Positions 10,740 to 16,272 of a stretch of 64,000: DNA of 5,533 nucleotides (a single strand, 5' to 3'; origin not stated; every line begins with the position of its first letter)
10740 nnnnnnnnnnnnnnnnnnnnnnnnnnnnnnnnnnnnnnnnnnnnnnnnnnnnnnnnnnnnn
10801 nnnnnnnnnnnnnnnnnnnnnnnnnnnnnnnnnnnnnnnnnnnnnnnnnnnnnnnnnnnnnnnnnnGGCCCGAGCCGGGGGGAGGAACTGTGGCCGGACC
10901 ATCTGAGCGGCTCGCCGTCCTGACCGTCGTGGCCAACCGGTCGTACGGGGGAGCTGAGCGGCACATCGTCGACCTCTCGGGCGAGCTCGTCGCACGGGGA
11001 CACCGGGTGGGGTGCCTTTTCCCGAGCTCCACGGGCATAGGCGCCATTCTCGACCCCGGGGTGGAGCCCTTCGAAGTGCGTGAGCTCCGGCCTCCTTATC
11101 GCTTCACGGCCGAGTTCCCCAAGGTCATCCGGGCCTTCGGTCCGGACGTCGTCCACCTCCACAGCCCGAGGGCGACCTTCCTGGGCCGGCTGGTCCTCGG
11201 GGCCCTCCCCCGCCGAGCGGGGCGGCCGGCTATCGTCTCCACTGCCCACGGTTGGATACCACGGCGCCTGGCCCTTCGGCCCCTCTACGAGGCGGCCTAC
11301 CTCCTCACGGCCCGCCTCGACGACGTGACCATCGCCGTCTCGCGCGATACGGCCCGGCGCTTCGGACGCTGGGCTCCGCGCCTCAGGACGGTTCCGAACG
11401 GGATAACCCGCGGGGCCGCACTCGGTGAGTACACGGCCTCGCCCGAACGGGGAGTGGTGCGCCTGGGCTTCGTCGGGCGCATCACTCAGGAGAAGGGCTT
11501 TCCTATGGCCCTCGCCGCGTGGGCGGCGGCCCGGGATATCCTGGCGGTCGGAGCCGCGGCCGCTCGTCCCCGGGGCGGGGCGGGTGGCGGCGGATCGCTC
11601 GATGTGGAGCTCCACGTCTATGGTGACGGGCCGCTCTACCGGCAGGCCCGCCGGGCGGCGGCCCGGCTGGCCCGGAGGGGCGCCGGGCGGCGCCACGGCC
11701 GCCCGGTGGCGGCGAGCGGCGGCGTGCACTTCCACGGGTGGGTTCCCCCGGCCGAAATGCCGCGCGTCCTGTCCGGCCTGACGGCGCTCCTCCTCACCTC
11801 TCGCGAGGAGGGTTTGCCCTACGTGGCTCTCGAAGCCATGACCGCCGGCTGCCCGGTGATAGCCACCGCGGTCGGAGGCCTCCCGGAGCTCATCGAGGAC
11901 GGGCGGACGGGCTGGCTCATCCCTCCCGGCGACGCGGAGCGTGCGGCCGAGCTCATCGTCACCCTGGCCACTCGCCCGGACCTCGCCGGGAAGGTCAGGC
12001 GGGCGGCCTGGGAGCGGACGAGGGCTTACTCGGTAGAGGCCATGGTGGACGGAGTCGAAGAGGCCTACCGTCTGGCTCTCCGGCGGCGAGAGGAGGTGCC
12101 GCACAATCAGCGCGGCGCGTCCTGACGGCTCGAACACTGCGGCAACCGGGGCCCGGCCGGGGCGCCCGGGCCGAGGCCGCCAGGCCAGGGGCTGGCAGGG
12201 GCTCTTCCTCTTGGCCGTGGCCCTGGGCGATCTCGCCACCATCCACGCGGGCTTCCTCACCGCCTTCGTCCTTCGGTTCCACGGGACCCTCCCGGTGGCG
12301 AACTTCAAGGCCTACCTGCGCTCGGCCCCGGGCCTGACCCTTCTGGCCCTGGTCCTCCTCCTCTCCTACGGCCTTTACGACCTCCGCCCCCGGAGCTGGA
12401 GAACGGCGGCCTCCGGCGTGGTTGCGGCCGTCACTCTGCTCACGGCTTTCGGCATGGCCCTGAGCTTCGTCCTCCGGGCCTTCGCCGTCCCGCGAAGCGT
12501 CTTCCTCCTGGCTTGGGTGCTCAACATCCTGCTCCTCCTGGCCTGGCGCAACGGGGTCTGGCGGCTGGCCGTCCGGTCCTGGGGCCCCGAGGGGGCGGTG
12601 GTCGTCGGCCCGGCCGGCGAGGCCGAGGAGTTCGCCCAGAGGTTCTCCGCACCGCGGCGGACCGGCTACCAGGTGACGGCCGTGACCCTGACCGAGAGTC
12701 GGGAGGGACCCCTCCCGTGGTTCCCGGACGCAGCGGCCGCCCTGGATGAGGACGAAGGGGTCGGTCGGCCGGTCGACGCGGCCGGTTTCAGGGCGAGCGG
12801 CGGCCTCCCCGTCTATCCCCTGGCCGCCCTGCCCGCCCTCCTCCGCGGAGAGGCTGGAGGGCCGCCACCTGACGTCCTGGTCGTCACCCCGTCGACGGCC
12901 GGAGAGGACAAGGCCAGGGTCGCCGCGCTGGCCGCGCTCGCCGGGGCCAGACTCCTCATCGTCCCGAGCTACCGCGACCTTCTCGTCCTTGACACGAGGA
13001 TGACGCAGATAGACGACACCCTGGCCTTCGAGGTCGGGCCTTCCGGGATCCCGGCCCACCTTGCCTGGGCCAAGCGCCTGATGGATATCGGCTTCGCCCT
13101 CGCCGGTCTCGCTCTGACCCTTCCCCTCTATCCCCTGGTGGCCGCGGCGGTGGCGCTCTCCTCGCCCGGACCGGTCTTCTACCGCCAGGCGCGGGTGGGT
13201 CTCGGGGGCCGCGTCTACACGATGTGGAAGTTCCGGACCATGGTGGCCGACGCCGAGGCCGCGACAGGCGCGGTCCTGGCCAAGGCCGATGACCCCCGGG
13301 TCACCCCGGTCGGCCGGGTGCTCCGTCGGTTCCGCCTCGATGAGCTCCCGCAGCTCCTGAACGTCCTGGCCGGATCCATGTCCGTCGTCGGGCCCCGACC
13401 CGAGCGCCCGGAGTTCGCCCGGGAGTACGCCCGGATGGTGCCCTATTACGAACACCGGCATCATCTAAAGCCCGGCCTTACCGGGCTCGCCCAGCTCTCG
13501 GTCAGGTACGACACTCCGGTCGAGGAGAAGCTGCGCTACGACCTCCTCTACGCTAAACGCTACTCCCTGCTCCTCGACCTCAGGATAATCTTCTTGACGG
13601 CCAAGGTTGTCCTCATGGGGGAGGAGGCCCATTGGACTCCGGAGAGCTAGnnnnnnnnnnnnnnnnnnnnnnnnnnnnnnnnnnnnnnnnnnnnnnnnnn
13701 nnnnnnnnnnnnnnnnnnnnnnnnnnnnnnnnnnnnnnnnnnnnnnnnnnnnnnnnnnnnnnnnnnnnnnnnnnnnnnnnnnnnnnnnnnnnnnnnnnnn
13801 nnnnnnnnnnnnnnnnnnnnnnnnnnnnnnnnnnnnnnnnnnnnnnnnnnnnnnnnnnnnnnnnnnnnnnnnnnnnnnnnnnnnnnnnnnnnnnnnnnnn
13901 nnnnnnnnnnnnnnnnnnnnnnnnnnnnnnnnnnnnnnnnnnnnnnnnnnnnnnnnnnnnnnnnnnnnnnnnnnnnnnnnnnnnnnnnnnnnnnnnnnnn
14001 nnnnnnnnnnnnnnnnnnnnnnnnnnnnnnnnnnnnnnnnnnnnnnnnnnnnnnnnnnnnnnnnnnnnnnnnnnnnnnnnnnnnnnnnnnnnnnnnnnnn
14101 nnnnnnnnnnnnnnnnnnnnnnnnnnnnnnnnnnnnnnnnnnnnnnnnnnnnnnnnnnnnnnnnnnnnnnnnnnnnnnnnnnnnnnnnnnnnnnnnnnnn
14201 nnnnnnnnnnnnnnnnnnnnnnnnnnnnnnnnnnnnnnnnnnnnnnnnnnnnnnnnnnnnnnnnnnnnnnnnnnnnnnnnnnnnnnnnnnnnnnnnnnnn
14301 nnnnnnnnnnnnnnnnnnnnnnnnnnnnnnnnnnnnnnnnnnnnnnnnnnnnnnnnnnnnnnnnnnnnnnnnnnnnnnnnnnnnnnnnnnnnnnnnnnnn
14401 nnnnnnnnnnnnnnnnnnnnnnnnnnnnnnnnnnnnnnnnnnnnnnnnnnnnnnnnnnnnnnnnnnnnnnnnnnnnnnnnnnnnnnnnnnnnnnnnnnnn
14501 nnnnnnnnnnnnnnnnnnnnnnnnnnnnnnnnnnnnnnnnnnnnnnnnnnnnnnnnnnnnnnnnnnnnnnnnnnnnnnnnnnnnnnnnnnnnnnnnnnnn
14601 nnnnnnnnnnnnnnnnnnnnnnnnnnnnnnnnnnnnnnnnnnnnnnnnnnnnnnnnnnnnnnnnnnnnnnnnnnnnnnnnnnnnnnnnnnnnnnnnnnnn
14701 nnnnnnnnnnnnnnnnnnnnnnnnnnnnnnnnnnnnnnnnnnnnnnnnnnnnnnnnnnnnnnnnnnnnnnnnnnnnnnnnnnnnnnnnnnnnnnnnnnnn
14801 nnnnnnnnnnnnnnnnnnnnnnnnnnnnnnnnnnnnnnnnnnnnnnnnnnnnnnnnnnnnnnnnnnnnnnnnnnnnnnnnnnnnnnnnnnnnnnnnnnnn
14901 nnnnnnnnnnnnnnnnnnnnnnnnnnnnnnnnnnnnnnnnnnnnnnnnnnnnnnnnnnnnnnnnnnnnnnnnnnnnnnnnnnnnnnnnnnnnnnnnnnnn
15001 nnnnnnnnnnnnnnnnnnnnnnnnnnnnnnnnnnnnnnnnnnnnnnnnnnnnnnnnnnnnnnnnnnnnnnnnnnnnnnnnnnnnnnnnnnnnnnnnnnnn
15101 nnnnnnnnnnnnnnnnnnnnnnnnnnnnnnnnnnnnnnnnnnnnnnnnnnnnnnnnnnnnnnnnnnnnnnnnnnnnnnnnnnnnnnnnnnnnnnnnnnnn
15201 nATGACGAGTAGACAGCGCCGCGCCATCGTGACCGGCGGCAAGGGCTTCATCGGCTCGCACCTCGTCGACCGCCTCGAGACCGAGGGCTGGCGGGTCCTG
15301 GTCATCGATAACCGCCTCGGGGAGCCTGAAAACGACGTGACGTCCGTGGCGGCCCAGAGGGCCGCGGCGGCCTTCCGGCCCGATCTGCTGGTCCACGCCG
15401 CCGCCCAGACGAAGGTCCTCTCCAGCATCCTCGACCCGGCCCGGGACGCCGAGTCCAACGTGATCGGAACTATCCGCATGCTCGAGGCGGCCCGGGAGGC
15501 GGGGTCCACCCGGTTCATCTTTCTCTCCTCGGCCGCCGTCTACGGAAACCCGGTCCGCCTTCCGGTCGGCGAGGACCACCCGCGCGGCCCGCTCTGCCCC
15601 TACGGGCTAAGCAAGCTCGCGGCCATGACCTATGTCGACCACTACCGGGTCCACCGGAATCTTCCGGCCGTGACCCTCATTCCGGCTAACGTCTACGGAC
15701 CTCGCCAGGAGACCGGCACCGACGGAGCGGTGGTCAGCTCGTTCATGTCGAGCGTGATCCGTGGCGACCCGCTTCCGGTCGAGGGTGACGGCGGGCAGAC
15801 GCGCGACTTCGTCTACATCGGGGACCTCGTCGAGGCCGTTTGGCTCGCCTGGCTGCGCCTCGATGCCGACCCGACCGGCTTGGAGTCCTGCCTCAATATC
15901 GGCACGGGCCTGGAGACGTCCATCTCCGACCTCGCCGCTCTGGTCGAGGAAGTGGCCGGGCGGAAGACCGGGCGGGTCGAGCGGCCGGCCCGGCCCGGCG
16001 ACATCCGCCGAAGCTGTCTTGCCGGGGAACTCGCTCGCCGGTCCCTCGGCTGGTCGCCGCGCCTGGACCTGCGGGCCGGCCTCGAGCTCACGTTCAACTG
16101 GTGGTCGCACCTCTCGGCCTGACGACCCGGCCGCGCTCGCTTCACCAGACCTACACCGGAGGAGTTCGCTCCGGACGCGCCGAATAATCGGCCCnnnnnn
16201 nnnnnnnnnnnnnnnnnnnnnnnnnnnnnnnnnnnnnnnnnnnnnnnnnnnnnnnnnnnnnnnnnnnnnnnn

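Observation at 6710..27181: Surface-glycan (probably S-layer glycosylation) locus immediately downstream of the SLH genes, with three Wzy_C proteins and no recognisable flippase or ABC exporter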

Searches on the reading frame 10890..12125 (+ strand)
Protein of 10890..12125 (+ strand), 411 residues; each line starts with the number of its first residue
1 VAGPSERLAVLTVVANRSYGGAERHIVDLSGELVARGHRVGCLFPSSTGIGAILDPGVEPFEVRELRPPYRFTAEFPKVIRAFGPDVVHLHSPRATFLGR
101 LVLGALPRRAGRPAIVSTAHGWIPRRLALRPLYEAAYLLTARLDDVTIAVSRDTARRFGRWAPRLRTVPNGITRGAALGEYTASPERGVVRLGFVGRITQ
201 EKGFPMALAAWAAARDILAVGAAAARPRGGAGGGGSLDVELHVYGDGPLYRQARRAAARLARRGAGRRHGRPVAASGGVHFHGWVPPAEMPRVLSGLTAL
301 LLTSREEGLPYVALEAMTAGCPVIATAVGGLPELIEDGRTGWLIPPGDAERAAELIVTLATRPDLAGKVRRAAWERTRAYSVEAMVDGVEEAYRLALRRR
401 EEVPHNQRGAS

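Call 5: search_protein_families(library=pfam, proteins=[window:10890-12125:+], max_evalue=0.01)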
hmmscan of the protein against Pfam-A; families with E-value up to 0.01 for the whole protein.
window:10890-12125:+ (411 aa): 6 families
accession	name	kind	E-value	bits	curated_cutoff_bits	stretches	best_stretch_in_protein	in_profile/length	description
PF13692.12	Glyco_trans_1_4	-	8.8e-28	97.8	27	1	191-360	3-140/142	Glycosyl transferases group 1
PF00534.26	Glycos_transf_1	-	1.2e-23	84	26.4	1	277-373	73-169/172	Glycosyl transferases group 1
PF13439.12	Glyco_transf_4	-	1.3e-23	84.3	28.5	1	19-172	1-166/170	Glycosyltransferase Family 4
PF13579.12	Glyco_trans_4_4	-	8.4e-16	59.1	29.7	1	20-171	1-158/158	Glycosyl transferase 4-like domain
PF13524.12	Glyco_trans_1_2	-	9.6e-10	39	25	1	266-379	17-131/144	Glycosyl transferase-like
PF20706.3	GT4-conflict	-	8.7e-07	28.7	26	1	183-376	191-349/385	Family 4 Glycosyltransferase in conflict systems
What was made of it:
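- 10890..12125 (+): GT4 glycosyltransferase (core). It would add the second sugar. Call 5.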

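Call 10: search_protein_families(library=ncbifam, proteins=[window:10890-12125:+], max_evalue=0.01)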
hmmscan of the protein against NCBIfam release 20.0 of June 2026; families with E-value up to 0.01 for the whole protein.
window:10890-12125:+ (411 aa): 29 families (the best 25 are shown)
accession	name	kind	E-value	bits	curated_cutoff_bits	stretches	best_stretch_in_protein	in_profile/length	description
TIGR03088.1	stp2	hypoth_equivalog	1.5e-20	73.6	409.05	1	274-394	248-371/374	TIGR03088 family PEP-CTERM/XrtA system glycosyltransferase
NF041876.1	EPS_EpsE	equivalog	2.9e-18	66.3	400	1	277-376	276-375/389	exopolysaccharide biosynthesis GT4 family glycosyltransferase EpsE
TIGR03999.1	thiol_BshA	equivalog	1.3e-17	63.8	273.7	1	292-395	268-372/375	N-acetyl-alpha-D-glucosaminyl L-malate synthase BshA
TIGR03449.1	mycothiol_MshA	equivalog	2.9e-15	56.1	462.5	1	278-397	285-404/406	D-inositol-3-phosphate glycosyltransferase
TIGR02149.1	glgA_Coryne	subfamily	2.3e-13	50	302.4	1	285-394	272-388/391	glycogen synthase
TIGR04063.1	stp3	hypoth_equivalog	4.3e-12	45.6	442.05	1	279-375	272-373/397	TIGR04063 family PEP-CTERM/XrtA system glycosyltransferase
NF053787.1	GlcN_PG_synth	equivalog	2.5e-11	43.1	480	1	283-394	248-357/361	N-acetylglucosaminyl phosphatidylglycerol synthase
NF011726.0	PRK15179.1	equivalog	1.5e-10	40.1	733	1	294-387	589-685/694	Vi polysaccharide biosynthesis protein TviE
NF038229.1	Glyco4_Geo_Pelo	equivalog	1.6e-10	40.6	400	1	275-384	216-324/338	GPMC system family 4 glycosyltransferase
TIGR04005.1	wcaL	equivalog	8.3e-10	38.1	537.6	1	306-360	314-368/406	colanic acid biosynthesis glycosyltransferase WcaL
NF007396.0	PRK09922.1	equivalog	2.1e-09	36.7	385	1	268-359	229-323/361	lipopolysaccharide 1,6-galactosyltransferase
NF047684.1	TeichurnBiosyTuaC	equivalog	3.1e-09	36.3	550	1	293-393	286-386/391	teichuronic acid biosynthesis protein TuaC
TIGR04047.1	MSMEG_0565_glyc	hypoth_equivalog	5.6e-09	35.5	259.85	1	275-383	255-361/373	MSMEG_0565 family glycosyltransferase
NF047880.1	glyco_SdgA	exception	8.5e-08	31.2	800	1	289-380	382-474/488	serine-aspartate repeat adhesin O-glycosyltransferase SdgA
TIGR02470.1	sucr_synth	equivalog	1.3e-07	30.2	810.4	1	313-362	660-709/784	sucrose synthase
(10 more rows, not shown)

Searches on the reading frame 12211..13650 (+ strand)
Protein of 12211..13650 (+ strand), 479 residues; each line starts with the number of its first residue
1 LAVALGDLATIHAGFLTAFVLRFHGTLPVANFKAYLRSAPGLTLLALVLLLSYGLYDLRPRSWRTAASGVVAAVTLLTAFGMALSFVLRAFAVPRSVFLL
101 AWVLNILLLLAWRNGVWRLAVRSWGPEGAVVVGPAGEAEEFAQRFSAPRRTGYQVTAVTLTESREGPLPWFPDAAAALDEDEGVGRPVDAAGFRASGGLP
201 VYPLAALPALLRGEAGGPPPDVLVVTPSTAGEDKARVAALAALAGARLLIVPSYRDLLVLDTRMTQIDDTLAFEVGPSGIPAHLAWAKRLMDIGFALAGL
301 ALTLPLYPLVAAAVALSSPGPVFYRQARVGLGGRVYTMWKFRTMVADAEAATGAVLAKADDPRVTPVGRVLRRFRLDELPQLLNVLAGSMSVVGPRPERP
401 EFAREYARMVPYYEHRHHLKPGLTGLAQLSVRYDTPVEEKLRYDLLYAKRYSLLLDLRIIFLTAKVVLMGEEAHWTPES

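Call 5: search_protein_families(library=pfam, proteins=[window:12211-13650:+], max_evalue=0.01)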
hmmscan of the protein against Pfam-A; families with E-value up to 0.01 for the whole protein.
window:12211-13650:+ (479 aa): 2 families
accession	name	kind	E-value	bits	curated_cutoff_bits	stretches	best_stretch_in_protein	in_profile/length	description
PF02397.22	Bac_transf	-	2.4e-64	216.6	27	1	288-468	1-178/179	Bacterial sugar transferase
PF13727.12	CoA_binding_3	-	0.00021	21.8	25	1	54-175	4-131/175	CoA-binding domain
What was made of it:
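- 12211..13650 (+): Polyprenyl-phosphate hexose-1-phosphate transferase (WbaP/WcaJ type). It is the initiating enzyme. Bac_transf 216.6 bits (call 5).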

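Call 10: search_protein_families(library=ncbifam, proteins=[window:12211-13650:+], max_evalue=0.01)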
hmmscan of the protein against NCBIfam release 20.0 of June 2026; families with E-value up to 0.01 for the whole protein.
window:12211-13650:+ (479 aa): 10 families
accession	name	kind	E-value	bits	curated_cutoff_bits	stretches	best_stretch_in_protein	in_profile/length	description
TIGR03025.1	EPS_sugtrans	subfamily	6.5e-114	381.6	295.55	2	221-473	191-444/445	exopolysaccharide biosynthesis polyprenyl glycosylphosphotransferase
TIGR03023.1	WcaJ_sugtrans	equivalog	1.4e-93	314.7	410.75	1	6-473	2-452/453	undecaprenyl-phosphate glucose phosphotransferase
TIGR03013.1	EpsB_2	subfamily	1.1e-80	271.9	393.35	2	287-471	254-440/443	TIGR03013 family XrtA/PEP-CTERM system glycosyltransferase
TIGR03022.1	WbaP_sugtrans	subfamily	3.9e-67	227.5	403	2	221-473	191-455/456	undecaprenyl-phosphate galactose phosphotransferase WbaP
NF052601.1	undeca_RfbP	equivalog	5.2e-49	166.7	330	1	285-471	42-239/244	undecaprenyl-phosphate galactose phosphotransferase family protein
NF050817.1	PolSacchBiosHfsE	equivalog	2e-48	165.3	750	1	264-468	248-460/467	polysaccharide biosynthesis protein HfsE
NF007518.0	PRK10124.1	equivalog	8.2e-46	156.7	684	1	249-464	235-454/464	undecaprenyl-phosphate glucose phosphotransferase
NF041877.1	EPS_EpsZ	equivalog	3.5e-44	151.2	800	1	283-473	261-458/459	exopolysaccharide biosynthesis polyisoprenyl-phosphate hexose-1-phosphate transferase EpsZ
NF011751.0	PRK15204.1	equivalog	1.5e-31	109.5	907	1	249-472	239-474/476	undecaprenyl-phosphate galactose phosphotransferase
NF045514.1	glycotran_HepC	equivalog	2.5e-22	79.2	140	1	284-397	113-211/220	heterocyst development glycosyltransferase HepC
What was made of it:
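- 12211..13650 (+): TIGR03025 381.6 bits, above the cut-off (call 10).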

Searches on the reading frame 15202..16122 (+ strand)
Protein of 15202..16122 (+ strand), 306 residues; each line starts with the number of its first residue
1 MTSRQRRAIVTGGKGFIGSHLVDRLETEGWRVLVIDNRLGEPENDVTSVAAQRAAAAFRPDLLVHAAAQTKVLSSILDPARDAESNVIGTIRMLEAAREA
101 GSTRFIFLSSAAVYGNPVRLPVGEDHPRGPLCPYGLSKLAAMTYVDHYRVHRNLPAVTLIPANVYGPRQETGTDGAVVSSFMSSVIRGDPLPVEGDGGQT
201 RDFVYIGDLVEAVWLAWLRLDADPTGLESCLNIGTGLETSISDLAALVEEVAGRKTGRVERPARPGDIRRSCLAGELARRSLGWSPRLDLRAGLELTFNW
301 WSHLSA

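Call 5: search_protein_families(library=pfam, proteins=[window:15202-16122:+], max_evalue=0.01)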
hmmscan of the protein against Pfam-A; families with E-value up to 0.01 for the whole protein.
window:15202-16122:+ (306 aa): 9 families
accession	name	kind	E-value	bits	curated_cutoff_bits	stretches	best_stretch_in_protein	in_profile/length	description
PF01370.27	Epimerase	-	3.8e-54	184.1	20.9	1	9-225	2-233/240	NAD dependent epimerase/dehydratase family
PF16363.11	GDP_Man_Dehyd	-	4.3e-49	168.2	27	2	52-295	68-330/332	GDP-mannose 4,6 dehydratase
PF04321.23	RmlD_sub_bind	-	1.8e-14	54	27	1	8-147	3-138/287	RmlD substrate binding domain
PF01073.25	3Beta_HSD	-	3.3e-13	49.8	22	1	9-223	1-235/280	3-beta hydroxysteroid dehydrogenase/isomerase family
PF02719.21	Polysacc_synt_2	-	8.6e-09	35.4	20.2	1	52-215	70-215/293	Polysaccharide biosynthesis protein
PF07993.18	NAD_binding_4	-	1.6e-08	34.4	20.1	1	61-172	90-214/258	Male sterility protein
PF13460.12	NAD_binding_10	-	1.5e-05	25.4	27.2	1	12-123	1-110/184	NAD(P)H-binding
PF00106.31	adh_short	-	0.00069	19.6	26.6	1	8-63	3-59/195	short chain dehydrogenase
PF08659.16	KR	-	0.0096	16.3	22.6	0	9-92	4-87/180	KR domain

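Call 10: search_protein_families(library=ncbifam, proteins=[window:15202-16122:+], max_evalue=0.01)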
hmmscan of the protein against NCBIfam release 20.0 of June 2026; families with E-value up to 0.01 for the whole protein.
window:15202-16122:+ (306 aa): 42 families (the best 25 are shown)
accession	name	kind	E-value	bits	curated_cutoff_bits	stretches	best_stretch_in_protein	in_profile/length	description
TIGR01179.1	galE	equivalog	9e-41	139.8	262.3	1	9-303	3-327/332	UDP-glucose 4-epimerase GalE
TIGR01181.1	dTDP_gluc_dehyt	equivalog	5.1e-37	127.6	365.1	1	53-302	67-312/321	dTDP-glucose 4,6-dehydratase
TIGR04180.1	EDH_00030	hypoth_equivalog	6.7e-34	117.3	475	2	59-287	70-295/297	NAD-dependent 4,6-dehydratase LegB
NF011728.1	PRK15181.1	equivalog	1.5e-27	96.6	760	1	59-301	90-337/348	Vi polysaccharide biosynthesis UDP-N-acetylglucosaminuronic acid C-4 epimerase TviC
NF047922.1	GDPFucSynFcl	equivalog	1e-26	94.1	500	1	5-302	2-302/308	GDP-L-fucose synthase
TIGR02197.1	heptose_epim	equivalog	4.8e-23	81.8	274.6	1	9-268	2-275/316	ADP-glyceromanno-heptose 6-epimerase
NF007956.0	PRK10675.1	subfamily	7.6e-23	81.2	394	2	61-141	75-156/338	UDP-glucose 4-epimerase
NF007582.0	PRK10217.1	equivalog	1.1e-20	74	698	1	7-301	3-331/355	dTDP-glucose 4,6-dehydratase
NF007490.0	PRK10084.1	subfamily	5.6e-19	68.3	649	1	48-301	62-334/361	dTDP-glucose 4,6-dehydratase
NF008360.0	PRK11150.1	equivalog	4.1e-16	59.1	452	2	104-250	110-252/310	ADP-glyceromanno-heptose 6-epimerase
TIGR02622.1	CDP_4_6_dhtase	equivalog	2.9e-15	56.2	278.45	1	51-149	69-169/352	CDP-glucose 4,6-dehydratase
TIGR01472.1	gmd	equivalog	3.7e-14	52.7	415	1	51-216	69-238/342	GDP-mannose 4,6-dehydratase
TIGR03466.1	HpnA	hypoth_equivalog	4.6e-14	52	367.65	1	7-173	2-179/327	hopanoid-associated sugar epimerase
TIGR01214.1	rmlD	equivalog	1.2e-13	50.8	224.05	1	8-145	2-135/285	dTDP-4-dehydrorhamnose reductase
NF043036.1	ErythonDh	equivalog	2.2e-12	46.8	325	1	9-256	4-270/321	D-erythronate dehydrogenase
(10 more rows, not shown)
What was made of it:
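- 15202..16122 (+): NAD-dependent sugar epimerase (GalE-like), part of the core. Calls 5, 10.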
